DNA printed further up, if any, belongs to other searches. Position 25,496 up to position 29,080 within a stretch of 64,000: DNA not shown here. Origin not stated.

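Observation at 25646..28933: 1095-aa subtilase with a PA domain and a C-terminal dockerin-like double calcium-loop module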

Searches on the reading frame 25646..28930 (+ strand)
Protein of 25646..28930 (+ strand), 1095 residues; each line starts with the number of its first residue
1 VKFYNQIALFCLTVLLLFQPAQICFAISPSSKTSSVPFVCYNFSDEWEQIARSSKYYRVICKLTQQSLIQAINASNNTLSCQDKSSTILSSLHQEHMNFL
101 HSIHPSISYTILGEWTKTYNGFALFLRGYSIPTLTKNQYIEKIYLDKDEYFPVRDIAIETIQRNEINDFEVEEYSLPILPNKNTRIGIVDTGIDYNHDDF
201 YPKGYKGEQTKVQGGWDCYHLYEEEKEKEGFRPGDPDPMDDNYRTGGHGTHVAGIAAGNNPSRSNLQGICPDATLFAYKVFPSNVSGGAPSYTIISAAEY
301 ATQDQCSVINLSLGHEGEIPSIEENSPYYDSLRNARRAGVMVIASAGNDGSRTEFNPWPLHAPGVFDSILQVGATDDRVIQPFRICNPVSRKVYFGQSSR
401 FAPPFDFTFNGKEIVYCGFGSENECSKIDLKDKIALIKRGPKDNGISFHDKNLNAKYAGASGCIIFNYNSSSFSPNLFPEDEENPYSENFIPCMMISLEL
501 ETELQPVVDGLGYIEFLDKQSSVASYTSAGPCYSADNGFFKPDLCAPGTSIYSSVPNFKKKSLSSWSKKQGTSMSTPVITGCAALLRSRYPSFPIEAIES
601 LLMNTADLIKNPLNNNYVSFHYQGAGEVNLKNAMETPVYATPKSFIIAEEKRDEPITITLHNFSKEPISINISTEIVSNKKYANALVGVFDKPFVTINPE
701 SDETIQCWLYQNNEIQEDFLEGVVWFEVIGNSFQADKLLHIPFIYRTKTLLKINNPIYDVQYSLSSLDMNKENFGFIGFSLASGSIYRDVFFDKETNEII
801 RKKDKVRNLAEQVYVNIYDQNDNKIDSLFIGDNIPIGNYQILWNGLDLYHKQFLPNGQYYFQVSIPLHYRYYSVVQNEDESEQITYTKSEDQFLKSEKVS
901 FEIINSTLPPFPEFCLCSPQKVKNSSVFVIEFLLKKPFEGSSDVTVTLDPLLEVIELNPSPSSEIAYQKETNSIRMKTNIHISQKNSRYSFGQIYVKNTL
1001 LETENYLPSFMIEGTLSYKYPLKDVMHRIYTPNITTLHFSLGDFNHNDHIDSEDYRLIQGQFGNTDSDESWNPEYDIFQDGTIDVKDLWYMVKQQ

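Call 5: search_protein_families(library=pfam, proteins=[window:25646-28930:+], max_evalue=1)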
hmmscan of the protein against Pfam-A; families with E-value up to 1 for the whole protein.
window:25646-28930:+ (1095 aa): 5 families
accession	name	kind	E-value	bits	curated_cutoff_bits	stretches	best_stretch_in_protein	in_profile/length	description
PF00082.27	Peptidase_S8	-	5.3e-54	183.9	21.8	1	182-617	2-280/288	Subtilase family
PF02225.27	PA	-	4.1e-10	40.1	23.9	1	419-499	17-90/95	PA domain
PF13860.13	FlgD_ig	-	8.2e-05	22.9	27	1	810-864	22-74/79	FlgD Ig-like domain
PF00404.24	Dockerin_1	-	0.01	16.4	22.9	1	1041-1089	1-50/57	Dockerin type I domain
PF06280.18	fn3_5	-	0.03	15.4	27.6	1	654-743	10-111/112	Fn3-like domain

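Call 6: search_protein_families(library=ncbifam, proteins=[window:25646-28930:+], max_evalue=1)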
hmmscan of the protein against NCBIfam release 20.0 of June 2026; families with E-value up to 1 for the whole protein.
window:25646-28930:+ (1095 aa): 9 families
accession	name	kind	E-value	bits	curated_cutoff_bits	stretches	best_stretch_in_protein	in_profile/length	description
TIGR03921.1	T7SS_mycosin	equivalog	1.7e-29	103.1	278.75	2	245-378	49-185/353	type VII secretion-associated serine protease mycosin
NF040553.1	SGO_0316_fam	subfamily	3e-29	101.4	1400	1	245-676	357-809/1486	SGO_0316/SGO_0317 family LPXTG-anchored serine peptidase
NF033595.1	denti_PrtP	equivalog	6.2e-18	64.7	300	2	544-635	414-503/606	dentilisin complex serine proteinase subunit PrtP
NF040809.1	germ_prot_CspBA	exception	1.2e-16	59.6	1250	2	181-351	651-826/1099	bifunctional germination protease/germinant receptor pseudoprotease CspBA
TIGR03895.1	protease_PatA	subfamily_domain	6.4e-11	41.7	421.05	2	248-378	1-122/606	PatA/PatG family cyanobactin maturation protease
NF049966.1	QH_SP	equivalog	5.7e-07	29.1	165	1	266-365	50-137/219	subtilisin-like serine protease QhpE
NF051851.1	AtpSerPepEprS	equivalog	0.00021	19.5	1700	1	545-637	282-366/988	autotransporter serine peptidase EprS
NF038111.1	rhom_dep_M36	equivalog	0.005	14.3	1700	1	422-503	529-601/1315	rhombosortase-dependent M36 family metallopeptidase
NF038112.1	myxo_dep_M36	subfamily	0.018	12.2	1500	1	429-477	541-584/1604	myxosortase-dependent M36 family metallopeptidase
